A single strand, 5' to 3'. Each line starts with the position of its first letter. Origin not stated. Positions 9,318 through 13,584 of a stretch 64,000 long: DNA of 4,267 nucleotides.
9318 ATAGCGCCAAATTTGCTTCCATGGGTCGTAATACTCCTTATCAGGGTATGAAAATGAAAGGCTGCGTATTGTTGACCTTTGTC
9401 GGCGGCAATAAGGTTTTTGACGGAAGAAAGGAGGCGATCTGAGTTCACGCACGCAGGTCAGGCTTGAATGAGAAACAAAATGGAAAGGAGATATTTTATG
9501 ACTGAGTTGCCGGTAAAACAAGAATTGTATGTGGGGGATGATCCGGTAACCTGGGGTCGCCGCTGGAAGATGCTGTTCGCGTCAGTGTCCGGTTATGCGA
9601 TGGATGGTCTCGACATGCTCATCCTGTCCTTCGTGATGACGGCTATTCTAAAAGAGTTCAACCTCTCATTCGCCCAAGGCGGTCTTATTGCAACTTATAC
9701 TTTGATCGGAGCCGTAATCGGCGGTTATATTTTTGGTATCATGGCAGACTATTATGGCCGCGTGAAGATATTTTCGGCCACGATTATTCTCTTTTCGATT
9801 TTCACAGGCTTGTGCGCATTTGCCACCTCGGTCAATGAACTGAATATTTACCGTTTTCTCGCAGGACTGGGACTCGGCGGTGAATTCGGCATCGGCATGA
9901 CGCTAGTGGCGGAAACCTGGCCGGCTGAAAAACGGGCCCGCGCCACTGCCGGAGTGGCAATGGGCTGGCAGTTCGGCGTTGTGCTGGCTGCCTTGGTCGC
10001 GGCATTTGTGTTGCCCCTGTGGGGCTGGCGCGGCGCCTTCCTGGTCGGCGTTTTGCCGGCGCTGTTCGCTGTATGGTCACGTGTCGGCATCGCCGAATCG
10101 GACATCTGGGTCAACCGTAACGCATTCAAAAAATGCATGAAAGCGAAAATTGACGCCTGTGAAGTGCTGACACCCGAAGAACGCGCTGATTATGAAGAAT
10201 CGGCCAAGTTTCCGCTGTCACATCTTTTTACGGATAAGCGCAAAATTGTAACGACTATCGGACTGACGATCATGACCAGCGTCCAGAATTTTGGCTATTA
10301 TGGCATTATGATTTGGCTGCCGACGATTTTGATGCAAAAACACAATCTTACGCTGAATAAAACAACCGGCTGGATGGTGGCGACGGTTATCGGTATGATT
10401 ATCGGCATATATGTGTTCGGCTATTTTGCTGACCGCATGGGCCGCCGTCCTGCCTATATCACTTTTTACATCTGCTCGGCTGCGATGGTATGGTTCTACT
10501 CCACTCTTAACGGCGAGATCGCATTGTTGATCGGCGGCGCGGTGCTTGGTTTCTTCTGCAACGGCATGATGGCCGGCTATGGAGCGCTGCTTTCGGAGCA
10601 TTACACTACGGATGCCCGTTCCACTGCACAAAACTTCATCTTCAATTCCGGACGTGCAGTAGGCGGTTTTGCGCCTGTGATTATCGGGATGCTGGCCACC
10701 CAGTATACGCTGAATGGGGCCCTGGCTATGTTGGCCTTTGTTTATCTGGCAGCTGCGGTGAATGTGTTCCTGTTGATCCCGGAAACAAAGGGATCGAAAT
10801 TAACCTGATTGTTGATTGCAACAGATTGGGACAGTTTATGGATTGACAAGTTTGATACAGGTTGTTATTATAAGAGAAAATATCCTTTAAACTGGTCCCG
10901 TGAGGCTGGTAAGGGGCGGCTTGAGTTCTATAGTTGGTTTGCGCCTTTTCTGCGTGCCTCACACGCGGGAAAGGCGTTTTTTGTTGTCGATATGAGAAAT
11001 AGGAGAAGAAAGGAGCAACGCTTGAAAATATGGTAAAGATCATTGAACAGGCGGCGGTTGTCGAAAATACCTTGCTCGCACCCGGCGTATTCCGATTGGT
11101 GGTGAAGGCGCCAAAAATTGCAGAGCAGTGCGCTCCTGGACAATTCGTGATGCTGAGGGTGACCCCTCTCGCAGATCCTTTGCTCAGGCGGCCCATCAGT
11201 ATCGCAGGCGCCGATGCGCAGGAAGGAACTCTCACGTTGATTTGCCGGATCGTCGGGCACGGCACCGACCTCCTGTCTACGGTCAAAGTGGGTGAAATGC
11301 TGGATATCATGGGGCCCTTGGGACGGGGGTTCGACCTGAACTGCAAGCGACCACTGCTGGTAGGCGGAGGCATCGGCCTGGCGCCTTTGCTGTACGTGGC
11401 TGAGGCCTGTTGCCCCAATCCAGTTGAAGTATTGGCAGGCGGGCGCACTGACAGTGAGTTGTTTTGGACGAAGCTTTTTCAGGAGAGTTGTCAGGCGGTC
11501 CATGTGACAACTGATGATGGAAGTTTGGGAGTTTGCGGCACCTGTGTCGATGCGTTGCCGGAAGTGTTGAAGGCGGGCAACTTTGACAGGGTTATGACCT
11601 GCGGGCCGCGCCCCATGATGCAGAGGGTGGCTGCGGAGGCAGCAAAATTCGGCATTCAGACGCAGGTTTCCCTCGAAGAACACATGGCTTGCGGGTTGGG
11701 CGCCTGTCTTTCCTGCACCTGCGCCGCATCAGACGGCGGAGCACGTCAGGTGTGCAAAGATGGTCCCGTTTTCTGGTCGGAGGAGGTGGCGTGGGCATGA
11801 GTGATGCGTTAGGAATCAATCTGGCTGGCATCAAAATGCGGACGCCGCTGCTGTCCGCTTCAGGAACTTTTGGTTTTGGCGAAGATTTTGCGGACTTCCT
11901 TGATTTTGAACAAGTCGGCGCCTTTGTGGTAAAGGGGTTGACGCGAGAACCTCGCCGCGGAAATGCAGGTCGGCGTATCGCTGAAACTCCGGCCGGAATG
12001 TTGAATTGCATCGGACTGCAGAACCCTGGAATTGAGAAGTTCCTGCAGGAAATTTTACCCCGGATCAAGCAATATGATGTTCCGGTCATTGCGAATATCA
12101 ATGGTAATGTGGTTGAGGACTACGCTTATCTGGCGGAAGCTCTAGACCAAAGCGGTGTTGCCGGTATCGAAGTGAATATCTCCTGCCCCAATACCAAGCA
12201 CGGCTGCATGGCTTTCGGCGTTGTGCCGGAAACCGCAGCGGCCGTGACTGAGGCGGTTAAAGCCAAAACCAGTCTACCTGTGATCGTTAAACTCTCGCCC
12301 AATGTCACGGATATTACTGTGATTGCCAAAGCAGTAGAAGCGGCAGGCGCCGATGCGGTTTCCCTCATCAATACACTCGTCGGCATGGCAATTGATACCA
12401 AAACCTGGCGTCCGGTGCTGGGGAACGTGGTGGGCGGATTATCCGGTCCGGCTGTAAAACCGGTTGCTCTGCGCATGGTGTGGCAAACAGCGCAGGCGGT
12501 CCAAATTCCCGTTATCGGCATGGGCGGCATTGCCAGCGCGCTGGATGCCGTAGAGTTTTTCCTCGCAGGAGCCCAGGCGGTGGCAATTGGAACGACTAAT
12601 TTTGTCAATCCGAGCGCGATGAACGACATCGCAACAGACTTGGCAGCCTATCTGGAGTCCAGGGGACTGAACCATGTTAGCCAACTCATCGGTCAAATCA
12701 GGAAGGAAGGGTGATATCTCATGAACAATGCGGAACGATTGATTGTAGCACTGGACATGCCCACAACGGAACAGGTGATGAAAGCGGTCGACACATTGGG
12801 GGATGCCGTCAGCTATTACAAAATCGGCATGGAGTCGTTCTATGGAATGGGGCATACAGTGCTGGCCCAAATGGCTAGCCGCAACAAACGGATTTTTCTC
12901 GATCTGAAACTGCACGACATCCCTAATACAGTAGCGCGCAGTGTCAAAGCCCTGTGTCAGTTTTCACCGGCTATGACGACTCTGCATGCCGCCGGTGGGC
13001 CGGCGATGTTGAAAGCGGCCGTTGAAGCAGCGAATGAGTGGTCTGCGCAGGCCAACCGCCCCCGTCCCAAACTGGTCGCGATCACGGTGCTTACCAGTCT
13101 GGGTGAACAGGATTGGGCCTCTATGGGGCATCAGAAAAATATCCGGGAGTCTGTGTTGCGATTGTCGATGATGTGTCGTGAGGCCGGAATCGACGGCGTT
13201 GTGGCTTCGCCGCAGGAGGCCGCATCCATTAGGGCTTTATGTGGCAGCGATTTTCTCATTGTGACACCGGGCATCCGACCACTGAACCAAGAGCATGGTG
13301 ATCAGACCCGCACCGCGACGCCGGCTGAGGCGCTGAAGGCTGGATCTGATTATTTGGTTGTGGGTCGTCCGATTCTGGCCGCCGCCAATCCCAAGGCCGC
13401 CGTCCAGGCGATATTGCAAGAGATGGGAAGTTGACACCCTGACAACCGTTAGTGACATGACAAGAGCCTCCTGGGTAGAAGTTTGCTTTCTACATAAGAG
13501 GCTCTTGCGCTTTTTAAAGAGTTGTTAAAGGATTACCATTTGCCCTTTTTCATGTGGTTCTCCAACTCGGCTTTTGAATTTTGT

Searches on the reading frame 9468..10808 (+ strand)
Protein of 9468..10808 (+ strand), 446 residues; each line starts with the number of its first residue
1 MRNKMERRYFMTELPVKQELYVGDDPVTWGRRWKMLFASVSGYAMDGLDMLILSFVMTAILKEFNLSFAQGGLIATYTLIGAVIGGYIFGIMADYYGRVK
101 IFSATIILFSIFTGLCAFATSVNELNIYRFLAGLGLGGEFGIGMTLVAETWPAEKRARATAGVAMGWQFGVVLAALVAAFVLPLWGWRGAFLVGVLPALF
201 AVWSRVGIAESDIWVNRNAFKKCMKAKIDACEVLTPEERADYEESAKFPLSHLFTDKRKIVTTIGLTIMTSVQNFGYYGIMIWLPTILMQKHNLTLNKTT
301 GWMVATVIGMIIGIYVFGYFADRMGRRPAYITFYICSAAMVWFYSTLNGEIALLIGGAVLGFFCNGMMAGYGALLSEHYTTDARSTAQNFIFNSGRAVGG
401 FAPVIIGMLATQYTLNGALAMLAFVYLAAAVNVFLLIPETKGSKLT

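Call 60: search_protein_families(library=pfam, proteins=[window:9468-10808:+])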
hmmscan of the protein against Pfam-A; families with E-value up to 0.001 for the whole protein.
window:9468-10808:+ (446 aa): 2 families
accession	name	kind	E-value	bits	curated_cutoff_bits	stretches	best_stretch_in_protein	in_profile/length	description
PF07690.21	MFS_1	-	4.1e-51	174.4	33.4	2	42-309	4-251/347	Major Facilitator Superfamily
PF00083.30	Sugar_tr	-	8e-28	98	22.3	1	36-445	3-445/452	Sugar (and other) transporter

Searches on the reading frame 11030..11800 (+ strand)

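Call 60: search_protein_families(library=pfam, proteins=[window:11030-11800:+])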
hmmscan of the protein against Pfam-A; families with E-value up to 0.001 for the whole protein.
window:11030-11800:+ (256 aa): 2 families
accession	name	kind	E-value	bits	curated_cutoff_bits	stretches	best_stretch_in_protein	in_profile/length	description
PF10418.14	DHODB_Fe-S_bind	-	2e-15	56.7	23.9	1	216-253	1-40/41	Iron-sulfur cluster binding domain of dihydroorotate dehydrogenase B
PF00970.30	FAD_binding_6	-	1.4e-07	32.2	21.1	1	20-99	16-96/99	Oxidoreductase FAD-binding domain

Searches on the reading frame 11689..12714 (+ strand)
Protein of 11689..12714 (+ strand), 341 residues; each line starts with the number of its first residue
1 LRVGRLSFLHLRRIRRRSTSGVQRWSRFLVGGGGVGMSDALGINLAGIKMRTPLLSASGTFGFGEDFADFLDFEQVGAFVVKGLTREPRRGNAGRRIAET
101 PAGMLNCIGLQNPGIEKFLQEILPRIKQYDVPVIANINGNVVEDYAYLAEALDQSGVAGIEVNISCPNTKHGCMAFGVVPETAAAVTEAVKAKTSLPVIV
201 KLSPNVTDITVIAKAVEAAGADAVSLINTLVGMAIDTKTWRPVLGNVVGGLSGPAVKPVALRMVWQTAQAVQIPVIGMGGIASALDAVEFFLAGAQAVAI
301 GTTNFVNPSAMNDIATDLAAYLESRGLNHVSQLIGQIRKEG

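Call 60: search_protein_families(library=pfam, proteins=[window:11689-12714:+])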
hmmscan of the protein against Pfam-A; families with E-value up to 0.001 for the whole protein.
window:11689-12714:+ (341 aa): 5 families
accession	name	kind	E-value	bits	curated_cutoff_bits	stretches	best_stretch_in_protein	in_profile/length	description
PF01180.27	DHO_dh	-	1.1e-79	268.1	27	1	42-321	3-290/291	Dihydroorotate dehydrogenase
PF01207.24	Dus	-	4.2e-09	36.4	20.4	1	131-224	54-155/311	Dihydrouridine synthase (Dus)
PF00977.27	His_biosynth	-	3.3e-05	23.9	23.6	1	257-316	58-117/228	Histidine biosynthesis protein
PF00478.31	IMPDH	-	0.00019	21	25.6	0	259-302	194-237/345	IMP dehydrogenase / GMP reductase domain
PF03060.21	NMO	-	0.00038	20.4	28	0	243-303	162-224/331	Nitronate monooxygenase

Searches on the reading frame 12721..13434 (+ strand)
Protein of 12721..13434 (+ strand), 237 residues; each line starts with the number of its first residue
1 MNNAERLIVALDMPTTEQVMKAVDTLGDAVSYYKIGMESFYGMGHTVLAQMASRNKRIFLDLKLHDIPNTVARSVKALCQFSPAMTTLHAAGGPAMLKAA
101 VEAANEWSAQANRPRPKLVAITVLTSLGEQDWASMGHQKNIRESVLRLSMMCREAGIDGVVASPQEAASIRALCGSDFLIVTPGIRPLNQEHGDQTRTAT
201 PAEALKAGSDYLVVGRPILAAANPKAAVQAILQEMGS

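Call 60: search_protein_families(library=pfam, proteins=[window:12721-13434:+])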
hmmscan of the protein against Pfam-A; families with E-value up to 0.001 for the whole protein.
window:12721-13434:+ (237 aa): 1 family
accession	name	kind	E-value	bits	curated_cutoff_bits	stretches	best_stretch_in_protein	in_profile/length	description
PF00215.30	OMPdecase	-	9.8e-61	205.9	27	1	6-231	2-221/221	Orotidine 5'-phosphate decarboxylase / HUMPS family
